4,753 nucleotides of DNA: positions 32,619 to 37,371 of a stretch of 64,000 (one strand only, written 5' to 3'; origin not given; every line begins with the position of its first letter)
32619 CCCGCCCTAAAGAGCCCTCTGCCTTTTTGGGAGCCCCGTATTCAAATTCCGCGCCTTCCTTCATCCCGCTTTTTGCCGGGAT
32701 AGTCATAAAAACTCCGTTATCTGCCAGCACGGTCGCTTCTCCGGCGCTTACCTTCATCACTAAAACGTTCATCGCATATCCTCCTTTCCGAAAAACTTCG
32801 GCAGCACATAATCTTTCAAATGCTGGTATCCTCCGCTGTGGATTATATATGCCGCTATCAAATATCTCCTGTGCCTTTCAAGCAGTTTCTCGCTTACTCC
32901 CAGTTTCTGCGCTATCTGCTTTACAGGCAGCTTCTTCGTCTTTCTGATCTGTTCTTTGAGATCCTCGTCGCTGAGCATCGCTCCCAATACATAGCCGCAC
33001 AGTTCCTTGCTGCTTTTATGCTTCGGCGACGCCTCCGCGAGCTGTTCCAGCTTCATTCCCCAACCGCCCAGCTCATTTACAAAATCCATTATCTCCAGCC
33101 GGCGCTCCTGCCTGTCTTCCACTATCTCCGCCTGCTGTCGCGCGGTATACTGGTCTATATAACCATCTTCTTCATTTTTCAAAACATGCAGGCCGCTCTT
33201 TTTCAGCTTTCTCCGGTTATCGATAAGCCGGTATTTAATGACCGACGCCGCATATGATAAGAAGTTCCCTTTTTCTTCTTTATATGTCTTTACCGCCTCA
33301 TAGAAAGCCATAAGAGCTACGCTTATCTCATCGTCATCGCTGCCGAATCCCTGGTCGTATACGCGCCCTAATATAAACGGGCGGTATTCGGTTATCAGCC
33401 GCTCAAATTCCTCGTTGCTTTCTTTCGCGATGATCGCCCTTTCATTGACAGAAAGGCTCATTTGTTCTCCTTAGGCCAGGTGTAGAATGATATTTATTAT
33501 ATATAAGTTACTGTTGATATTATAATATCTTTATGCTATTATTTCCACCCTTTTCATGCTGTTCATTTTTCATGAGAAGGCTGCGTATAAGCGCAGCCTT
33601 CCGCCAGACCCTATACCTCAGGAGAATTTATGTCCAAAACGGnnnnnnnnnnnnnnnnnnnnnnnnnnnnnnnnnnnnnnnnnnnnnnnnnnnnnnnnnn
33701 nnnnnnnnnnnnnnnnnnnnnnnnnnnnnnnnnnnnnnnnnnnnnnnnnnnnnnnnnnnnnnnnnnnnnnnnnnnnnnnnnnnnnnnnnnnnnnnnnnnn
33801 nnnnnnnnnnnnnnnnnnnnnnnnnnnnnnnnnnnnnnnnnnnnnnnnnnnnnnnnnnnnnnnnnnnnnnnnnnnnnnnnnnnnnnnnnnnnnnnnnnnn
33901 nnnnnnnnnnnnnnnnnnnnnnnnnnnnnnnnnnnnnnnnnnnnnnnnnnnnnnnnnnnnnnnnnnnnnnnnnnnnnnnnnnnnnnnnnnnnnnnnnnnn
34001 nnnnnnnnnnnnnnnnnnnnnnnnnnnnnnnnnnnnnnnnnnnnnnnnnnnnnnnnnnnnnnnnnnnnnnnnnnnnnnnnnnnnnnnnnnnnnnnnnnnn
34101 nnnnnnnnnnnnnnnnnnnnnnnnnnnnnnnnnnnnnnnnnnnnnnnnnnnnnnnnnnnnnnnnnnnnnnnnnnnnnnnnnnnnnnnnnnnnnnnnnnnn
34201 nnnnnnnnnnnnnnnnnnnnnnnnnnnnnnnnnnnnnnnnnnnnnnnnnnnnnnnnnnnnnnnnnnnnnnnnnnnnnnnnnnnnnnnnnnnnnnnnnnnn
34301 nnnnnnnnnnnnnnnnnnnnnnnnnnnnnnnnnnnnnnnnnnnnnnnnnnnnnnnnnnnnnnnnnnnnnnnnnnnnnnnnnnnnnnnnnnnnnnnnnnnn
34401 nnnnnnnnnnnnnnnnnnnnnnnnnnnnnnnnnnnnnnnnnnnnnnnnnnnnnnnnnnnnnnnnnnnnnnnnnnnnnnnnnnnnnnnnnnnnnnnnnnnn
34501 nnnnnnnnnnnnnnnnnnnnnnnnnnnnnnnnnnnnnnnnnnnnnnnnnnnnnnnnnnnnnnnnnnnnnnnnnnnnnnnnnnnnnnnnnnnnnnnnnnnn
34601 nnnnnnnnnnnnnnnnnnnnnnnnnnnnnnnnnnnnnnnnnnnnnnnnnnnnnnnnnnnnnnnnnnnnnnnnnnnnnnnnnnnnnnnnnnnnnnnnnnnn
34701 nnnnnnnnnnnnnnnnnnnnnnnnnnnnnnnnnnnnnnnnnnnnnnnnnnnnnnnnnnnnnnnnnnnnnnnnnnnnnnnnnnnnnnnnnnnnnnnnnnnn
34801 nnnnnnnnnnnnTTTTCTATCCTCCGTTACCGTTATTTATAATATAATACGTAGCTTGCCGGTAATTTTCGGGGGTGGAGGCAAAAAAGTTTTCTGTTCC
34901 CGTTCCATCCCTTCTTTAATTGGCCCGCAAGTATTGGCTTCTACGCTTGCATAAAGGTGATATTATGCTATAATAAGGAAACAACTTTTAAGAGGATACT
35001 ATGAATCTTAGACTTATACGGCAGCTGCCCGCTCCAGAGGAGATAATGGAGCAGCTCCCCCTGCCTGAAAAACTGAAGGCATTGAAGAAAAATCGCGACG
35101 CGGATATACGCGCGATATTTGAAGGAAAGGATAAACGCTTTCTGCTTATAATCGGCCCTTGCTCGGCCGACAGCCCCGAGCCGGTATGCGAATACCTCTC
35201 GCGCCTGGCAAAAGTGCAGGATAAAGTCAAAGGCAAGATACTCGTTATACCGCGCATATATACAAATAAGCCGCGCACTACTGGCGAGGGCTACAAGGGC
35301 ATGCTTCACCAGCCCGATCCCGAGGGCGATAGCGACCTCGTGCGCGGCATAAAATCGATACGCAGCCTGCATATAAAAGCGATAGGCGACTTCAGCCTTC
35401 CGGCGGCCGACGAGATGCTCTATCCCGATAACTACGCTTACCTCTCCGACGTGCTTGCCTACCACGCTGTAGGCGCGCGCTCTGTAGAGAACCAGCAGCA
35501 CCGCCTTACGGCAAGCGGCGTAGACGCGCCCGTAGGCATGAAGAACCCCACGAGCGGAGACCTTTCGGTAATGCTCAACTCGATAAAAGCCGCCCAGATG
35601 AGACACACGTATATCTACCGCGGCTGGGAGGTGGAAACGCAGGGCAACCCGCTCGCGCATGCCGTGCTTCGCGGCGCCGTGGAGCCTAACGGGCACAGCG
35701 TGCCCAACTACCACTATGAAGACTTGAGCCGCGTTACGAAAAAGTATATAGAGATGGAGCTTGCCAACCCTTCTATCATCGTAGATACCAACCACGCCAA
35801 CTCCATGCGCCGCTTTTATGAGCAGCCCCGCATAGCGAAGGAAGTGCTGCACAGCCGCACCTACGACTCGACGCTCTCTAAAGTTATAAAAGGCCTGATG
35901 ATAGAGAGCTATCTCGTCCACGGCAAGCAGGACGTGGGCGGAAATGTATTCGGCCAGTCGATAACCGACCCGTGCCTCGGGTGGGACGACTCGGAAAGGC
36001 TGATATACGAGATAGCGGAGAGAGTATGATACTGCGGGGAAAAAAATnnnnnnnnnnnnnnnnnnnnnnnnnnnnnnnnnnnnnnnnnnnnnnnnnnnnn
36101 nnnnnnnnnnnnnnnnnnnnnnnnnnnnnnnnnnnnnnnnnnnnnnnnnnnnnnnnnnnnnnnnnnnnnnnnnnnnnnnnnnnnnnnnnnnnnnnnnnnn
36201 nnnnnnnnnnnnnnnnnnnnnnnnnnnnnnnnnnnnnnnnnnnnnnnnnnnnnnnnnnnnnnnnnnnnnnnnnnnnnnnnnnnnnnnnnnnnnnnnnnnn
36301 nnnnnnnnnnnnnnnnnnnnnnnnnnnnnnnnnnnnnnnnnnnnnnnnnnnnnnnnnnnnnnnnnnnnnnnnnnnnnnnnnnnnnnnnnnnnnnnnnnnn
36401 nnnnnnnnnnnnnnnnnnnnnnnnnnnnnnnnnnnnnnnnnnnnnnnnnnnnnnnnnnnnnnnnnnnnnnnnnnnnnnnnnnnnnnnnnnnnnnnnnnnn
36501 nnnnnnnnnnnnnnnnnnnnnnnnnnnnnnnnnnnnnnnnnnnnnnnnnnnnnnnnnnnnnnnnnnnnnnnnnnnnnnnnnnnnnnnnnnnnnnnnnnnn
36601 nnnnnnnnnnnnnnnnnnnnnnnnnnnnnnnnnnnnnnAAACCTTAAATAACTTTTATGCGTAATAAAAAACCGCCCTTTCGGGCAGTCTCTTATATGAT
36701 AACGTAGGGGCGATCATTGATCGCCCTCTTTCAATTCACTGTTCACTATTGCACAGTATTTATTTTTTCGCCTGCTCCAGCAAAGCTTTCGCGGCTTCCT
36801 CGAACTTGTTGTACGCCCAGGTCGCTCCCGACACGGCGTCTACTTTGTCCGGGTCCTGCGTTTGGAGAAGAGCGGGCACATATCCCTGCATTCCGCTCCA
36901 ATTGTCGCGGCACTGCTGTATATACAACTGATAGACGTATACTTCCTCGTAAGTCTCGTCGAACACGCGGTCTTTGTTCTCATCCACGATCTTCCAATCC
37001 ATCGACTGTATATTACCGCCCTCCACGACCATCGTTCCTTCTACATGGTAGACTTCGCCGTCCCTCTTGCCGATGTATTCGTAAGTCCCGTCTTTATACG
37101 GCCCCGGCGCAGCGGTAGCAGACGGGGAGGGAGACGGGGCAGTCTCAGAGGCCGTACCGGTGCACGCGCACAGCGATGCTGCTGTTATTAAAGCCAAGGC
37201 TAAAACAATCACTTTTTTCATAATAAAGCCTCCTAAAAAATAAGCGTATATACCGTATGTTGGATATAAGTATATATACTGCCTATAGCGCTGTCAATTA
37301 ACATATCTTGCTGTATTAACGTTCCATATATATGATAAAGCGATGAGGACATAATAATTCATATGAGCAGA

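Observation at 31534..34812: SigI/RsgI pair preceded by a lipoprotein that copies the RsgI sensor module; both end in long poly-acidic tails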

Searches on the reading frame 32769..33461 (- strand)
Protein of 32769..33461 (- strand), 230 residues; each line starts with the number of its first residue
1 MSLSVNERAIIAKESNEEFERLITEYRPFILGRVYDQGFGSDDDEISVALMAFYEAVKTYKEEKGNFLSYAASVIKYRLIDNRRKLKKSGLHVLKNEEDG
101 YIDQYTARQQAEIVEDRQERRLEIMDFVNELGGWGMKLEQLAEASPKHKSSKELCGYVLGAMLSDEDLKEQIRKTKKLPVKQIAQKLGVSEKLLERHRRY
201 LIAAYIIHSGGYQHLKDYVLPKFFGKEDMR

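Call 3: search_protein_families(library=pfam, proteins=[window:32769-33461:-], max_evalue=1)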
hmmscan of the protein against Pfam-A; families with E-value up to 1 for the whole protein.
window:32769-33461:- (230 aa): 6 families
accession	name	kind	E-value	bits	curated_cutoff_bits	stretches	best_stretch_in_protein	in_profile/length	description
PF04542.20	Sigma70_r2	-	2.7e-07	30.7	24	1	23-87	2-69/71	Sigma-70 region 2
PF13384.12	HTH_23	-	0.0045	17.2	24.6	1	176-197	15-37/50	Homeodomain-like domain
PF08279.18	HTH_11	-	0.019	15.3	25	1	168-193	5-31/55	HTH domain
PF02042.20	RWP-RK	-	0.14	12.5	29.3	1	170-199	5-34/49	RWP-RK domain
PF24739.1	DUF7690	-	0.15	12.9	25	0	52-94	13-55/84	Domain of unknown function (DUF7690)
PF12568.14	PanZ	-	0.16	11.9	22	1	168-223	57-114/128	Acetyltransferase (GNAT) domain, PanZ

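Call 4: search_protein_families(library=ncbifam, proteins=[window:32769-33461:-], max_evalue=1)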
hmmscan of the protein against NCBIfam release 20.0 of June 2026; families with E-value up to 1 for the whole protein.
window:32769-33461:- (230 aa): 18 families
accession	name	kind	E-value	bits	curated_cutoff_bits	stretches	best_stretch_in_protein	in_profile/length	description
NF006178.0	PRK08311.2-6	equivalog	1.1e-52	178.9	306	1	4-220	6-232/236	RNA polymerase sigma factor SigI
TIGR02895.1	spore_sigI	equivalog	7.7e-52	176.2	185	1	12-219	4-219/219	RNA polymerase sigma-I factor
NF006176.0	PRK08311.2-4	equivalog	1.2e-47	162.5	260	1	15-221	24-238/249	RNA polymerase sigma factor SigI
NF006170.0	PRK08311.1-1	equivalog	4.8e-41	141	271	1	3-220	4-213/221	RNA polymerase sigma factor SigI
NF006175.0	PRK08311.2-3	subfamily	1.5e-40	139.2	244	1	12-219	14-234/244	RNA polymerase sigma factor SigI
NF006174.0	PRK08311.2-2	equivalog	4.2e-40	137.6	319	1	19-220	32-249/252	RNA polymerase sigma factor SigI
NF006173.0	PRK08311.2-1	subfamily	1.2e-39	136.2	287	1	19-220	33-243/251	RNA polymerase sigma factor SigI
NF006172.0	PRK08311.1-3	equivalog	1.9e-39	136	318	1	16-219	27-242/248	RNA polymerase sigma factor SigI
NF006171.0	PRK08311.1-2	equivalog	1.2e-31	110.2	451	1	13-219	21-232/239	RNA polymerase sigma factor SigI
NF006177.0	PRK08311.2-5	equivalog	2e-29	102.8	498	1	42-222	47-231/237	RNA polymerase sigma factor SigI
TIGR02937.1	sigma70-ECF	superfamily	3.6e-13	49.5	42.9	1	18-203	2-159/165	sigma-70 family RNA polymerase sigma factor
NF005248.0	PRK06759.1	equivalog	5.9e-07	29.3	133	1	18-109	5-91/156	RNA polymerase factor sigma-70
TIGR02479.1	FliA_WhiG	subfamily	0.002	17.9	189.6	1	42-88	26-73/224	FliA/WhiG family RNA polymerase sigma factor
TIGR02846.1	spore_sigmaK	equivalog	0.0027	17.3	298.65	1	41-95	74-129/227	RNA polymerase sporulation sigma factor SigK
TIGR02989.1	Sig-70_gvs1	subfamily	0.0028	17.6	124.55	1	18-120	2-99/158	RNA polymerase sigma-70 factor, Rhodopirellula/Verrucomicrobium family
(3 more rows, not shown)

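Call 70: search_solved_structures(query=window:32769-33461:-, max_evalue=0.001)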
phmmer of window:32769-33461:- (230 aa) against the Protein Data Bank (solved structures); distinct sequences matched with E-value up to 0.001: 4.
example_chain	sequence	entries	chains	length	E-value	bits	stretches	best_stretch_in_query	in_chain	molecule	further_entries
8i24_F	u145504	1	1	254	1.1e-25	94.1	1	19-219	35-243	RNA polymerase sigma factor SigI6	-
8i23_F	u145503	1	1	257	2.8e-18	69.9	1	13-217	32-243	RNA polymerase sigma factor SigI1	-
6ivu_B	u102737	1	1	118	6.9e-07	32.6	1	119-216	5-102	RNA polymerase sigma factor SigI1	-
7lq4_A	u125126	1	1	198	0.00044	23.4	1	19-121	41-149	WhiG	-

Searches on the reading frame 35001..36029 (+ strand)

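Call 79: search_protein_families(library=pfam, proteins=[window:35001-36029:+], max_evalue=0.001)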
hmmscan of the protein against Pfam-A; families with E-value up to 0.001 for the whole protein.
window:35001-36029:+ (342 aa): 1 family
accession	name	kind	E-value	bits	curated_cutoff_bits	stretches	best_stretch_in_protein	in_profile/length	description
PF00793.26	DAHP_synth_1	-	7.5e-47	159.9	25.5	1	38-333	9-267/270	DAHP synthetase I family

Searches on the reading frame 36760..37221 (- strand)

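Call 79: search_protein_families(library=pfam, proteins=[window:36760-37221:-], max_evalue=0.001)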
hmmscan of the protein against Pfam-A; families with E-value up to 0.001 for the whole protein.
window:36760-37221:- (153 aa): 1 family
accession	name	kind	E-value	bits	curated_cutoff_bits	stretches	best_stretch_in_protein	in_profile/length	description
PF04205.19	FMN_bind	-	9.1e-05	23.5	22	1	120-149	48-77/77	FMN-binding domain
